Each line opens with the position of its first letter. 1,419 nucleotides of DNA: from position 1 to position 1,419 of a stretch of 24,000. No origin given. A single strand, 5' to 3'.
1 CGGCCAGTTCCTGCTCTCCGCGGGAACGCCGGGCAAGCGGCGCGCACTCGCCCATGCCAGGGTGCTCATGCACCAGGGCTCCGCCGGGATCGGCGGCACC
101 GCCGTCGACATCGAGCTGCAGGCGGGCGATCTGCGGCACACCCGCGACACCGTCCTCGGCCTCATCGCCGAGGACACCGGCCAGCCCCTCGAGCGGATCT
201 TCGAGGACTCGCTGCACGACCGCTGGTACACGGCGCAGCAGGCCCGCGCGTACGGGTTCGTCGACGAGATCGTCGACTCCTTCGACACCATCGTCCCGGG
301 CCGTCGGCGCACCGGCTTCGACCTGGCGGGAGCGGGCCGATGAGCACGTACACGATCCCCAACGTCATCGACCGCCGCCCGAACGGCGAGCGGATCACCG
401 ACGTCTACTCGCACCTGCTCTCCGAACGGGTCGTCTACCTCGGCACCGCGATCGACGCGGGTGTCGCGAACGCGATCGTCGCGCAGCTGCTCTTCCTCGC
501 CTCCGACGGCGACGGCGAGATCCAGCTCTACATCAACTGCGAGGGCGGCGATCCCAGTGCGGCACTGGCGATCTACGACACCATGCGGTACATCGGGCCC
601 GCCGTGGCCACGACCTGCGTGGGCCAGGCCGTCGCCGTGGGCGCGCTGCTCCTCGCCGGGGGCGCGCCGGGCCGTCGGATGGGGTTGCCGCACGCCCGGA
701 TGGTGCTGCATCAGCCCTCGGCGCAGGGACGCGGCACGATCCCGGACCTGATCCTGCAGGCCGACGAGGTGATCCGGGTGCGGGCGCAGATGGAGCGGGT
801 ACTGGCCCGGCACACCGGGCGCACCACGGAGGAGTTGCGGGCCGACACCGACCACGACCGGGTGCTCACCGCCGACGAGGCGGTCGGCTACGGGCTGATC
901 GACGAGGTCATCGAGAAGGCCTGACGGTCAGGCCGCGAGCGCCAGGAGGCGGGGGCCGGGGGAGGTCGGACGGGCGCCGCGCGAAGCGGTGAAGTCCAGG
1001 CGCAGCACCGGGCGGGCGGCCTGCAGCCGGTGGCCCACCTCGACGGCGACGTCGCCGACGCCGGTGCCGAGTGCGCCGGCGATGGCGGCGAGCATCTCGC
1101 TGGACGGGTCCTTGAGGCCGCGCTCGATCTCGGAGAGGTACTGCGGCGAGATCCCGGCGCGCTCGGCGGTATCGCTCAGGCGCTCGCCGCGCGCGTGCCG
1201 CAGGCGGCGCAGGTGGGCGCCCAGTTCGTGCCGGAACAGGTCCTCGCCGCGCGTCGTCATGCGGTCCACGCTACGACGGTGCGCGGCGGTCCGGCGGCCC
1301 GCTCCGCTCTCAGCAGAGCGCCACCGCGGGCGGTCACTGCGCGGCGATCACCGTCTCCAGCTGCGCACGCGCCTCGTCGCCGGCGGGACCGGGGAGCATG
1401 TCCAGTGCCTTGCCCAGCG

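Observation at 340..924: ClpP paralogue with the catalytic serine replaced by alanine (predicted pseudo-protease subunit)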

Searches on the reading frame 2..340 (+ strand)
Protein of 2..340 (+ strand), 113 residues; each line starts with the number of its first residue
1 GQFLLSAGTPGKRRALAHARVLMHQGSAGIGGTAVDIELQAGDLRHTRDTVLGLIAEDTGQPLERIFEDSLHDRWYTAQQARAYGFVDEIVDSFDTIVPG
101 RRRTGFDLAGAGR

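Call 3: search_protein_families(library=pfam, proteins=[window:2-340:+])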
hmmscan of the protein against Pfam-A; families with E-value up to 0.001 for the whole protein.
window:2-340:+ (113 aa): 1 family
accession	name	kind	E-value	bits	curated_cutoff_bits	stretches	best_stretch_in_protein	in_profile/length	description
PF00574.28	CLP_protease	-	4.9e-25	88.9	20.2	1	1-92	89-180/182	Clp protease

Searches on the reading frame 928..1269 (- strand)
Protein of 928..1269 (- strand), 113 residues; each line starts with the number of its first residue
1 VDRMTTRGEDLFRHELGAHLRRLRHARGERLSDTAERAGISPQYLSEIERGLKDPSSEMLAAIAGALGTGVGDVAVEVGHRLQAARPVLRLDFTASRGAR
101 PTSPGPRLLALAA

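Call 10: search_protein_families(library=ncbifam, proteins=[window:928-1269:-])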
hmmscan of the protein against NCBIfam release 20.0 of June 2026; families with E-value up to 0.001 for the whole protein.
window:928-1269:- (113 aa): 7 families
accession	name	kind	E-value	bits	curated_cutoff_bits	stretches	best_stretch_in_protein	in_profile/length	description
NF041677.1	trans_regClgR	equivalog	1.9e-15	56.9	170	1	11-85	4-78/113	transcriptional regulator ClgR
NF006015.0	PRK08154.1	subfamily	1.8e-08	33.9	204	1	6-77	21-92/314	anaerobic benzoate catabolism transcriptional regulator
TIGR03070.1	couple_hipB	subfamily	1.8e-05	24.6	71.65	1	14-69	1-56/58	type II toxin-antitoxin system Y4mF family antitoxin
NF041951.1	phage_RstR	subfamily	2.4e-05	24.6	80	1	16-77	3-64/108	RstR family transcriptional repressor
NF010465.0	PRK13890.1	equivalog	3.5e-05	23.9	96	1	22-70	12-60/121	conjugal transfer protein TrbA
NF046032.1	TransRegSlrRBacil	equivalog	7.1e-05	22.9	250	1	17-68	3-55/149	HTH-type transcriptional regulator SlrR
NF047948.1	male_kill_WMK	equivalog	0.00048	19.7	300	1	13-75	3-65/300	WO male-killing family protein Wmk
